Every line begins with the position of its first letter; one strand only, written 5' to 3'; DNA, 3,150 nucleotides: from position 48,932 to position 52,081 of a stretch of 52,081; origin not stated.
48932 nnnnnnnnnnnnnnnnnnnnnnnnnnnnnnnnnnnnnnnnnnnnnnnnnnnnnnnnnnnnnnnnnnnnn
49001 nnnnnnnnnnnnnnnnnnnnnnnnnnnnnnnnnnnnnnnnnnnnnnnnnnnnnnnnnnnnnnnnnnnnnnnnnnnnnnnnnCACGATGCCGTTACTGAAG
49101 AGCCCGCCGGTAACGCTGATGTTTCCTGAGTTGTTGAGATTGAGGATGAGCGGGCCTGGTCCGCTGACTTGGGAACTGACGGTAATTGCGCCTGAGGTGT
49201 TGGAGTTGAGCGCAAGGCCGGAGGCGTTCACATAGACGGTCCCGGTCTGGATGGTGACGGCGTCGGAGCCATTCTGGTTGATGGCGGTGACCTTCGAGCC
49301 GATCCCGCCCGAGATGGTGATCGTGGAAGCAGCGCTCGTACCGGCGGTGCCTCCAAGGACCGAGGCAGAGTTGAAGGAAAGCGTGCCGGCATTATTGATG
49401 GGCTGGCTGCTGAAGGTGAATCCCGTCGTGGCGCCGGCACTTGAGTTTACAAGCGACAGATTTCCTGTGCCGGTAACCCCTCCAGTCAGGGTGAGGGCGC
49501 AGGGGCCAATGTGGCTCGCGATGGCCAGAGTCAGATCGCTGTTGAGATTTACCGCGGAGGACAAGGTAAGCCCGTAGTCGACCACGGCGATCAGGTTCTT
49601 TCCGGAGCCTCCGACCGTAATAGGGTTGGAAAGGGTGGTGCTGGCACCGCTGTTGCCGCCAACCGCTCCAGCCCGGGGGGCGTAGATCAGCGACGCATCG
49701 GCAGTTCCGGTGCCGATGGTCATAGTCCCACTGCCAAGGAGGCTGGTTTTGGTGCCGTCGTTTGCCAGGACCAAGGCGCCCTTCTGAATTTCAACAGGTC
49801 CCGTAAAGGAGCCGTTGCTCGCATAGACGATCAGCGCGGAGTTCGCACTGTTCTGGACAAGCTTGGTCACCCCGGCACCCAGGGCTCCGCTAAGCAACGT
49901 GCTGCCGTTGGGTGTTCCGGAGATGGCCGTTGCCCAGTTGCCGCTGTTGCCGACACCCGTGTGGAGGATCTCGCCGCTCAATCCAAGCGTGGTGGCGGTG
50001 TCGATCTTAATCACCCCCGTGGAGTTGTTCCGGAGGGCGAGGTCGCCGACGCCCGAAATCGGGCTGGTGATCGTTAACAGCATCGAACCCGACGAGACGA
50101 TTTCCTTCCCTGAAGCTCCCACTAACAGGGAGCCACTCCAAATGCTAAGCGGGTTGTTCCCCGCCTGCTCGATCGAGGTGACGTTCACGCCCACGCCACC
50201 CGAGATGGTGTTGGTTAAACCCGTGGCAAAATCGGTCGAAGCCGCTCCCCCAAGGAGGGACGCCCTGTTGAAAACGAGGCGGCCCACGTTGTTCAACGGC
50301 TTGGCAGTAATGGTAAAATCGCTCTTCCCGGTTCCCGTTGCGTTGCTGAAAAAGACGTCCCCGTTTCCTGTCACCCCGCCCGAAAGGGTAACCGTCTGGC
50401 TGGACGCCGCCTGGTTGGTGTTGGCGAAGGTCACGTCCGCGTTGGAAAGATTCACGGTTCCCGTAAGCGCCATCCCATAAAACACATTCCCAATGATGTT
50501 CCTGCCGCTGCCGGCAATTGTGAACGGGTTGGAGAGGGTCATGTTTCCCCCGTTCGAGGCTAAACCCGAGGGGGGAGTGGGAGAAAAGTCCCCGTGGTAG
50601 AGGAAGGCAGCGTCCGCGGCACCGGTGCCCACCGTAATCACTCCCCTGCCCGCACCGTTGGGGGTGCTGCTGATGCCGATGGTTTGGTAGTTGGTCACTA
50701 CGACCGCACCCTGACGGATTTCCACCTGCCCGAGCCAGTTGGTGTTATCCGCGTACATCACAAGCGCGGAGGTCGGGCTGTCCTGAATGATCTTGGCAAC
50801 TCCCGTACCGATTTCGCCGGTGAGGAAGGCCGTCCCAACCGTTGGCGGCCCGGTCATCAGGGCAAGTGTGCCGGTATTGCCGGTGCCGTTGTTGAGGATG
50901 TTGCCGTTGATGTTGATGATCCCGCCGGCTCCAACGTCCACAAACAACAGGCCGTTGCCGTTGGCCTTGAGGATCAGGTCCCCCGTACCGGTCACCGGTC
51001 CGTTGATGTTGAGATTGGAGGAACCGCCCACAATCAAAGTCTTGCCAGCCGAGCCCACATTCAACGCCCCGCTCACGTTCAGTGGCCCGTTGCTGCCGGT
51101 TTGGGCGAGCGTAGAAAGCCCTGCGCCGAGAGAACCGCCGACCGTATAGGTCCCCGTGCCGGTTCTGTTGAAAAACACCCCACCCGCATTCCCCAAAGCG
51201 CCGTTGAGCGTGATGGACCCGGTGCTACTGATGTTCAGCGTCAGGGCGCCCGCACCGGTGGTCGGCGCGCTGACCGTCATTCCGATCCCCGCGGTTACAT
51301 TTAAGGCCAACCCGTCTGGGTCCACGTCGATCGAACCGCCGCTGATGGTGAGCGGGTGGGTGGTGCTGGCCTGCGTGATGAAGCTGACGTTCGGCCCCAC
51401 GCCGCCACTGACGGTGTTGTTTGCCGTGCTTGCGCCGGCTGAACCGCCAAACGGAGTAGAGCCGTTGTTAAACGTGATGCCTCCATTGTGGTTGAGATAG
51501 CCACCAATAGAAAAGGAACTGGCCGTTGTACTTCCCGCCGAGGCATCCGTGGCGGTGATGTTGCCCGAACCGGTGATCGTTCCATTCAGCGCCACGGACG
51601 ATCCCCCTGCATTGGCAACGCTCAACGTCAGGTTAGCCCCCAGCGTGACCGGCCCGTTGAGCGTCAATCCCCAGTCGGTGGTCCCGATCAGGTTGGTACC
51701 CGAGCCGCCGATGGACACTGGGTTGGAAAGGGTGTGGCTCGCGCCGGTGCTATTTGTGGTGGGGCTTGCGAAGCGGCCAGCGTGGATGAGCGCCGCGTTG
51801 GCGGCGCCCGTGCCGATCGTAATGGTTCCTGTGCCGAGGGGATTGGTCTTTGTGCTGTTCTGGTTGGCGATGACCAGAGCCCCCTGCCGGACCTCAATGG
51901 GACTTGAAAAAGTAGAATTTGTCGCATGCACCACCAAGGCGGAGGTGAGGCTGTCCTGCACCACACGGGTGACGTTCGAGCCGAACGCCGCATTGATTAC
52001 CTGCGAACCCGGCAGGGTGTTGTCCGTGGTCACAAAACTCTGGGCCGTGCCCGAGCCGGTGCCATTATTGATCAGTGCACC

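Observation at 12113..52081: One uninterrupted 39.97-kb reading frame (at least 13,322 codons) encoding a mosaic giant surface protein, still open at the window edge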

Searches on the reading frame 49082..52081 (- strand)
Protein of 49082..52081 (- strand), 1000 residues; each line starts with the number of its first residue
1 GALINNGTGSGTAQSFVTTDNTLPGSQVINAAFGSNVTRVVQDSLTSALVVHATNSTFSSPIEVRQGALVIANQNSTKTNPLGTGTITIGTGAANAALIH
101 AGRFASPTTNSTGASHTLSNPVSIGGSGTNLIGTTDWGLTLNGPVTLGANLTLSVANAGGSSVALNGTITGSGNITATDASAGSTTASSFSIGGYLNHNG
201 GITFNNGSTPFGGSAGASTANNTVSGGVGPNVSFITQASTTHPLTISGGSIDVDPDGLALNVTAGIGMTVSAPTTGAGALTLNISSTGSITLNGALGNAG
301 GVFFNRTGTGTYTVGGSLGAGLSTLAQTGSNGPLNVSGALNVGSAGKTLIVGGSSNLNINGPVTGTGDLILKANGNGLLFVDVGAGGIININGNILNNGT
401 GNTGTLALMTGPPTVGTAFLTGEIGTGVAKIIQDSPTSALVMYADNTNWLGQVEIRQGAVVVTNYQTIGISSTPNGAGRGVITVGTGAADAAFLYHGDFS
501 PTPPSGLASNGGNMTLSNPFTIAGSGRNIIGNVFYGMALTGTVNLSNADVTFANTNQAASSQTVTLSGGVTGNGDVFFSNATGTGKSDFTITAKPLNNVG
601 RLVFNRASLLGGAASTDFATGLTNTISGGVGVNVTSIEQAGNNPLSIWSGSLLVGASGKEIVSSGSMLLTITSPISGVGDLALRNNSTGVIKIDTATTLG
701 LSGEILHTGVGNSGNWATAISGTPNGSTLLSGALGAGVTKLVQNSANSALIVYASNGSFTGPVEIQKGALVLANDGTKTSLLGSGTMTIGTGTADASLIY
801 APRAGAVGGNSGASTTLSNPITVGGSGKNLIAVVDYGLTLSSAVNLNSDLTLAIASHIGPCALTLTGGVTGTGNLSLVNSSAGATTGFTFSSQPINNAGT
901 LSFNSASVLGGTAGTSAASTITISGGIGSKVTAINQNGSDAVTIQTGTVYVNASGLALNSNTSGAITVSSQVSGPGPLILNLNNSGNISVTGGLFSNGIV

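Call 4: search_protein_families(library=pfam, proteins=[window:49082-52081:-], max_evalue=0.01)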
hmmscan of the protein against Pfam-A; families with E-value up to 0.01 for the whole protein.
window:49082-52081:- (1000 aa): 0 families

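Call 13: find_homologous_proteins(query=window:49682-52081:-, max_evalue=0.00001)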
Query window:49682-52081:- (800 aa): 8 proteins with E <= 0.00001 among 8000 candidates.
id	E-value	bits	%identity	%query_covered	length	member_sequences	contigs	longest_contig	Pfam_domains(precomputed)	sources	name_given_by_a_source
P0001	2.0e-176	607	45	89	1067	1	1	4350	-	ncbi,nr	ncbi:MAG: hypothetical protein EBS01_06285, partial [Verrucomicrobia bacterium]|nr:hypothetical prot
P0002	8.1e-145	502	43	89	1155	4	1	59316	-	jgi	-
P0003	7.5e-126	440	47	56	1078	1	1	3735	-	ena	-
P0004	1.2e-112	396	51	50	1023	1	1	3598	-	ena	-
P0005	3.9e-82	295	41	47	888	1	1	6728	PF12951.14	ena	-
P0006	3.6e-29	120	41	37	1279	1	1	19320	PF12951.14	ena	-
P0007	1.4e-18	85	31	93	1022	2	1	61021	PF12951.14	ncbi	ncbi:MAG: autotransporter-associated beta strand repeat-containing protein [Verrucomicrobiae bacteri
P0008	2.3e-8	51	31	49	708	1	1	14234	PF12951.14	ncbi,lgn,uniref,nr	ncbi:autotransporter-associated beta strand repeat-containing protein [Novosphingobium sp.]|uniref:b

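Call 22: find_encoding_contigs(protein=P0002, flank=10000, max_places=3)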
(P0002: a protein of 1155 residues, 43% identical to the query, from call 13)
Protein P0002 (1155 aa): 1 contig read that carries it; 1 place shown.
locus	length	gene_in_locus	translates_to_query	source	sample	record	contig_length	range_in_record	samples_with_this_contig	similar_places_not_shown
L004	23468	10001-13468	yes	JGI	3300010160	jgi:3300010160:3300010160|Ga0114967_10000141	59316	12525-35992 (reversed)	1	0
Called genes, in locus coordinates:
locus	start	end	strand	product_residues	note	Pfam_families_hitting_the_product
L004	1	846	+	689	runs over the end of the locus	PF02706:Wzz, PF13807:GNVR (weak), PF13614:AAA_31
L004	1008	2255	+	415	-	PF13433:Peripla_BP_5, PF13458:Peripla_BP_6, PF01094:ANF_receptor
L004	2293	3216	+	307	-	PF02653:BPD_transp_2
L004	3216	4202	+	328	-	PF02653:BPD_transp_2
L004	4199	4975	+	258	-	PF00005:ABC_tran, PF13304:AAA_21 (faint), PF12399:BCA_ABC_TP_C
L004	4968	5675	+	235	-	PF00005:ABC_tran, PF13304:AAA_21 (faint)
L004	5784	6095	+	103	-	PF00829:Ribosomal_L21p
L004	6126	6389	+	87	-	PF01016:Ribosomal_L27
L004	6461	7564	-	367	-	PF00483:NTP_transferase, PF12804:NTP_transf_3, PF22640:ManC_GMP_beta-helix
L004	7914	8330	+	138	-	PF01850:PIN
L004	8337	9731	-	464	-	PF02447:GntP_permease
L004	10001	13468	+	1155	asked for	-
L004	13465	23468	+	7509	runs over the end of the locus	?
